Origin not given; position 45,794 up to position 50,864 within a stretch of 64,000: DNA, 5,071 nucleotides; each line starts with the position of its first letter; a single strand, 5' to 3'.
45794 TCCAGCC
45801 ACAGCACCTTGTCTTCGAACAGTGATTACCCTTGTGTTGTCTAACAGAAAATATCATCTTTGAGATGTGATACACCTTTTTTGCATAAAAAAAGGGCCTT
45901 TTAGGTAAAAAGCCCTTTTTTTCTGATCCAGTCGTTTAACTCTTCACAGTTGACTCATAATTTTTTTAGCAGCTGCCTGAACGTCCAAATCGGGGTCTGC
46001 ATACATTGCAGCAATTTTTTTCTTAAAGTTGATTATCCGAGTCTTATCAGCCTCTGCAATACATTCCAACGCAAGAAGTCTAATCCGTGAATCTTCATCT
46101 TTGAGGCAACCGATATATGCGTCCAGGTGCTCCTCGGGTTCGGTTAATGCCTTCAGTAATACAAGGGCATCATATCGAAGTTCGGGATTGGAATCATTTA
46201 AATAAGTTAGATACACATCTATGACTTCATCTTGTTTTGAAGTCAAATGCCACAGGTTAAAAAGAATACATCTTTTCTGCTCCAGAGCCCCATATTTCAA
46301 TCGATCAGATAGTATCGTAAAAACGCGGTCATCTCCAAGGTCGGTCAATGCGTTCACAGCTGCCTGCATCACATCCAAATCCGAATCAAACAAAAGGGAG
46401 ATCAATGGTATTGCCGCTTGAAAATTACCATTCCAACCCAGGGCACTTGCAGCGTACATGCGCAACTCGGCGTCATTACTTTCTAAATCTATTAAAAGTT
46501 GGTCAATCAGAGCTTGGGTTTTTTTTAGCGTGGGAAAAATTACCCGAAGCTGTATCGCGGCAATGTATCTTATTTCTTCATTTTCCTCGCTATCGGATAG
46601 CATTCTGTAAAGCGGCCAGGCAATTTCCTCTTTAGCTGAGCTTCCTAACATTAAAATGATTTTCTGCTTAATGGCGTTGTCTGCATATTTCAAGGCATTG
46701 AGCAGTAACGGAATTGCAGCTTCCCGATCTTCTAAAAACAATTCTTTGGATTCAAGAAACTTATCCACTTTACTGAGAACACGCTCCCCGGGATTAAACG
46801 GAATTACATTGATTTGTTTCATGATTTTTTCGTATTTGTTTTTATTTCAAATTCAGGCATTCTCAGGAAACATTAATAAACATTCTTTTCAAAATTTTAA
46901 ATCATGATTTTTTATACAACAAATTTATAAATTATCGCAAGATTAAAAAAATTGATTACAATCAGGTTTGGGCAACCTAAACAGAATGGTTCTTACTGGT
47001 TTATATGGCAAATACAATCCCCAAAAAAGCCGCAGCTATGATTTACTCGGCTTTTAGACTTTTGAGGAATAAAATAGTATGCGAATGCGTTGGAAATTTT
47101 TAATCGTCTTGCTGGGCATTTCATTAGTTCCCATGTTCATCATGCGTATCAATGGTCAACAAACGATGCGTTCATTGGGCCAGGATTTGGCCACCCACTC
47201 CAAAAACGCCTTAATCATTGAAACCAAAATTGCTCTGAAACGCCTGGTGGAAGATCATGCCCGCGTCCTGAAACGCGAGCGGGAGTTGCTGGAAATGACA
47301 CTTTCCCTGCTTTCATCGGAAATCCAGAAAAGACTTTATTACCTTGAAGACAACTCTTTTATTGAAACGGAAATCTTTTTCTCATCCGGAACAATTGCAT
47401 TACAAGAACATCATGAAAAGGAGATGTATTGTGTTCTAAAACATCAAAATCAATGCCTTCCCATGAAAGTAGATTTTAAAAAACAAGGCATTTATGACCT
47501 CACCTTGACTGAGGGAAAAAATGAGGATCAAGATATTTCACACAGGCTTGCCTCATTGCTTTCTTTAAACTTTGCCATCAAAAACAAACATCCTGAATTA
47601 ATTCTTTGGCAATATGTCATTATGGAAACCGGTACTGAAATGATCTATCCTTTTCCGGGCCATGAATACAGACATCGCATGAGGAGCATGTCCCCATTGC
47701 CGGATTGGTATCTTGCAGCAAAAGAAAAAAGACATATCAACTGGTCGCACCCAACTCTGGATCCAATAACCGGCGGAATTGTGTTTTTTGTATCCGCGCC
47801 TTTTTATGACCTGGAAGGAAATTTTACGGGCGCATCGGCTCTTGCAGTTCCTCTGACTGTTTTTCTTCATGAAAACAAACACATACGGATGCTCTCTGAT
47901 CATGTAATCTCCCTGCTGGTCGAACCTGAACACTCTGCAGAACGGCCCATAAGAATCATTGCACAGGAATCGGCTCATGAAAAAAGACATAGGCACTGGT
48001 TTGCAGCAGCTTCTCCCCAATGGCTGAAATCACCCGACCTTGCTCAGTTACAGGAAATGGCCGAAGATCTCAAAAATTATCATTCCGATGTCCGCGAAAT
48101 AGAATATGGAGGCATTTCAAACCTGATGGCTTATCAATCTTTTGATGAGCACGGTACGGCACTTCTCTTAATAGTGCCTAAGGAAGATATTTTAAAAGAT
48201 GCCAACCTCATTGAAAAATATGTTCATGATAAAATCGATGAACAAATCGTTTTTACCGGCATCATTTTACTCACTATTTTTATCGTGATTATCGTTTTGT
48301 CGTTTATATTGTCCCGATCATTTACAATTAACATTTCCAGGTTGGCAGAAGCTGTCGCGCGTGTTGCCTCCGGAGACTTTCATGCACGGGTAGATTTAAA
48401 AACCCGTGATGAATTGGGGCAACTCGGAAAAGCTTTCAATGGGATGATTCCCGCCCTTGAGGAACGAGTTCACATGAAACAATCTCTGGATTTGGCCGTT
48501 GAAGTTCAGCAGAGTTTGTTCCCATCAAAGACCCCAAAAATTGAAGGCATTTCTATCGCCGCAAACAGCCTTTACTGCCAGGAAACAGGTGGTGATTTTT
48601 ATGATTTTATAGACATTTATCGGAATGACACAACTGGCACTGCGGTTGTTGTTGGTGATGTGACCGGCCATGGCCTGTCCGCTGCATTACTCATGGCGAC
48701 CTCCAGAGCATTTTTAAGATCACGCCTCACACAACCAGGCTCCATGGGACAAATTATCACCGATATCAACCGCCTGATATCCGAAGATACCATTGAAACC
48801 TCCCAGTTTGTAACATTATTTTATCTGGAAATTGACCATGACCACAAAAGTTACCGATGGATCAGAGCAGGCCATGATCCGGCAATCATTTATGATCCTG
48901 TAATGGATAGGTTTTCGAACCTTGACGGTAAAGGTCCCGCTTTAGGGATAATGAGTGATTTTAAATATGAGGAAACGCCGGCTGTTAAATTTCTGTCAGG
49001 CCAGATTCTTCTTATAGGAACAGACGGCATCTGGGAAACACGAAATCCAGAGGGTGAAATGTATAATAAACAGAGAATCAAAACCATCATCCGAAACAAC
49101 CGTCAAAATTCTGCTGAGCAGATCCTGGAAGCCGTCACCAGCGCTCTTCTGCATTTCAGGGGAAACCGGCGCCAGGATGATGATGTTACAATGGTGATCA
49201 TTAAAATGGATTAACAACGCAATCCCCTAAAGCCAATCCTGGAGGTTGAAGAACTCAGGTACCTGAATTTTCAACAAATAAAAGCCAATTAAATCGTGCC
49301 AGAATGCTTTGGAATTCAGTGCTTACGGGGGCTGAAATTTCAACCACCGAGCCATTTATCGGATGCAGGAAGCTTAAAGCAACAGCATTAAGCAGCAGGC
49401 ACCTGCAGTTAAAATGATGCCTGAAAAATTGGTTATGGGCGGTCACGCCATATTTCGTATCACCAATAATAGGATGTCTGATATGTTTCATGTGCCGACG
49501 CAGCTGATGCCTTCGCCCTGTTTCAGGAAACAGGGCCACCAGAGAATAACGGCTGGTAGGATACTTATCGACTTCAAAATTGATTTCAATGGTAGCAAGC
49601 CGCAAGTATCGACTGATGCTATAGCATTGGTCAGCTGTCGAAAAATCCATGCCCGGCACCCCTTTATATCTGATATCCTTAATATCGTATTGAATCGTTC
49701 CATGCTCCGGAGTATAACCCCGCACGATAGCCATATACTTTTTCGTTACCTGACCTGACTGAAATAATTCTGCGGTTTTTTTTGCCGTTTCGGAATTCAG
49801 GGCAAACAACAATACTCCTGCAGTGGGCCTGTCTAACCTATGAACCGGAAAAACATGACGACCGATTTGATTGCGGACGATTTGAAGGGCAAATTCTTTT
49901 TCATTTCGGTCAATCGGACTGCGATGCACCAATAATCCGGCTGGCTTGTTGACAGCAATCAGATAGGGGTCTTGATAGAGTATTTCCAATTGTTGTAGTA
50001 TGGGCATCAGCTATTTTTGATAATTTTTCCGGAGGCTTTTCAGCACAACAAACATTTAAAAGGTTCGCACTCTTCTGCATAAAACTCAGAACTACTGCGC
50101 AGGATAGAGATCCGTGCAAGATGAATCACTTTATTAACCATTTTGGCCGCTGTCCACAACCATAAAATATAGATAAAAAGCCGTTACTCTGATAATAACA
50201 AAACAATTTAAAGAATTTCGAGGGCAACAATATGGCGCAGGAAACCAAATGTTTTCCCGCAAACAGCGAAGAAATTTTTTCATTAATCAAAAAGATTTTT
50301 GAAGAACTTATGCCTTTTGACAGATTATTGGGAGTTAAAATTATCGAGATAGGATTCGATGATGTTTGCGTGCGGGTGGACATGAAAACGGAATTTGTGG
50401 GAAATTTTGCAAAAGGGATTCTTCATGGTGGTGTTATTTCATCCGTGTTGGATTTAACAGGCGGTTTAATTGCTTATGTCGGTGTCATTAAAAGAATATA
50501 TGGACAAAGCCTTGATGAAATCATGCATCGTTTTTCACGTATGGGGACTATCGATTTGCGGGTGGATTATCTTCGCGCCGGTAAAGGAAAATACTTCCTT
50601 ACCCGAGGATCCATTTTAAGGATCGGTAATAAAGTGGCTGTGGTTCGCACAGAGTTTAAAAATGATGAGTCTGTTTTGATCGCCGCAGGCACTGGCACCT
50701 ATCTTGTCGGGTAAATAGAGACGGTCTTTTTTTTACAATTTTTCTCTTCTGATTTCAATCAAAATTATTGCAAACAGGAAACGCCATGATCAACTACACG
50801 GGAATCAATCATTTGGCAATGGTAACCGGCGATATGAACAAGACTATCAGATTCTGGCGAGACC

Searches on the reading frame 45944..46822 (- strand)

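Call 47: search_protein_families(library=pfam, proteins=[window:45944-46822:-], max_evalue=0.001)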
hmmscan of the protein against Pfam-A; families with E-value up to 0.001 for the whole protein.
window:45944-46822:- (292 aa): 6 families
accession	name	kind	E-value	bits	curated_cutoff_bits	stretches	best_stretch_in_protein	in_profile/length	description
PF13646.12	HEAT_2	-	4e-20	72.3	27.7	2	108-176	3-72/88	HEAT repeats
PF02985.28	HEAT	-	1.1e-14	53.6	23.5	0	234-257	3-26/31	HEAT repeat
PF12717.13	Cnd1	-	2.7e-05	24.7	26.4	0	207-275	29-105/162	non-SMC mitotic condensation complex subunit 1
PF12755.13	Vac14_Fab1_bd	-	3.2e-05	24.9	22.1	0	233-288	29-91/97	Vacuolar 14 Fab1-binding region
PF00514.29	Arm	-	0.00026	21.4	20.6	0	139-160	16-37/41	Armadillo/beta-catenin-like repeat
PF03130.22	HEAT_PBS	-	0.00054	20.7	20.9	0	120-141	1-21/27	PBS lyase HEAT-like repeat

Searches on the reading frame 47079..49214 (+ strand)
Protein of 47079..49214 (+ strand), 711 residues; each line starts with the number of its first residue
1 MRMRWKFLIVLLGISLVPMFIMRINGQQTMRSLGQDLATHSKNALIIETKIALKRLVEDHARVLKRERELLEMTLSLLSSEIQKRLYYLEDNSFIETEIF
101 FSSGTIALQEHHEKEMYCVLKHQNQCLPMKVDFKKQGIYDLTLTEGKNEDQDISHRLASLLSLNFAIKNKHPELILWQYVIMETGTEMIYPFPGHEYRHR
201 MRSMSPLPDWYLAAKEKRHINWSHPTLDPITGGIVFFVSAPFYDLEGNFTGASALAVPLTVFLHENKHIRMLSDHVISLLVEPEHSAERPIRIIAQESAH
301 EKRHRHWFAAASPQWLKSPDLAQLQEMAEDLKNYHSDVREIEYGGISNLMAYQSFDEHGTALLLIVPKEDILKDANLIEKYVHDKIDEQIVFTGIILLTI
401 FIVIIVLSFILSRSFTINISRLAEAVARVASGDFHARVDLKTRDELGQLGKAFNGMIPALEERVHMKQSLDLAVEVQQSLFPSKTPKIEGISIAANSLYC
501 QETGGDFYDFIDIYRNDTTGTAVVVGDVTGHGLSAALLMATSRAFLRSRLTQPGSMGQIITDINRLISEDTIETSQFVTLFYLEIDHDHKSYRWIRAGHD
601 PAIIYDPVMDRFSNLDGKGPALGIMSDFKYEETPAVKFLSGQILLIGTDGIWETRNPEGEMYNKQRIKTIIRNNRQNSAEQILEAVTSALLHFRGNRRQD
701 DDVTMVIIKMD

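Call 47: search_protein_families(library=pfam, proteins=[window:47079-49214:+], max_evalue=0.001)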
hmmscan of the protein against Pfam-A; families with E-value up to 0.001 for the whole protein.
window:47079-49214:+ (711 aa): 3 families
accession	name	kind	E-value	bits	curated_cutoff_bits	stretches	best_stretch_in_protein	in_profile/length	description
PF07228.17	SpoIIE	-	1.2e-44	153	25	1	519-710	3-191/192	Stage II sporulation protein E (SpoIIE)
PF00672.30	HAMP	-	3e-12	47.1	25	1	419-457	10-48/53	HAMP domain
PF22673.2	MCP-like_PDC_1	-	0.00021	22.2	27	1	209-259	58-108/113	Methyl-accepting chemotaxis protein-like, first PDC sensor domain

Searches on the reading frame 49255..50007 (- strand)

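Call 86: search_protein_families(library=ncbifam, proteins=[window:49255-50007:-], max_evalue=1e-30)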
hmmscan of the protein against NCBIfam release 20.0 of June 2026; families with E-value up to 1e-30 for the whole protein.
window:49255-50007:- (250 aa): 2 families
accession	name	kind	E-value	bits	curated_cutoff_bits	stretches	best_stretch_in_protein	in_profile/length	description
NF008321.0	PRK11112.1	equivalog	4.1e-91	304.8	328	1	7-243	2-238/257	tRNA pseudouridine(65) synthase TruC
TIGR00005.1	rluA_subfam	subfamily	7.1e-43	147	192.7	1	5-238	71-296/298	RluA family pseudouridine synthase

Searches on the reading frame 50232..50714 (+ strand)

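Call 86: search_protein_families(library=ncbifam, proteins=[window:50232-50714:+], max_evalue=1e-30)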
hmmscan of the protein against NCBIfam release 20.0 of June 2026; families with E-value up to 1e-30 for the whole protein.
window:50232-50714:+ (160 aa): 1 family
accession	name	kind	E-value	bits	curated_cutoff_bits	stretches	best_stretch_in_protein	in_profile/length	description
NF008675.0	PRK11688.1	equivalog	5.6e-57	191.9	107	1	10-160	6-156/156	thioesterase family protein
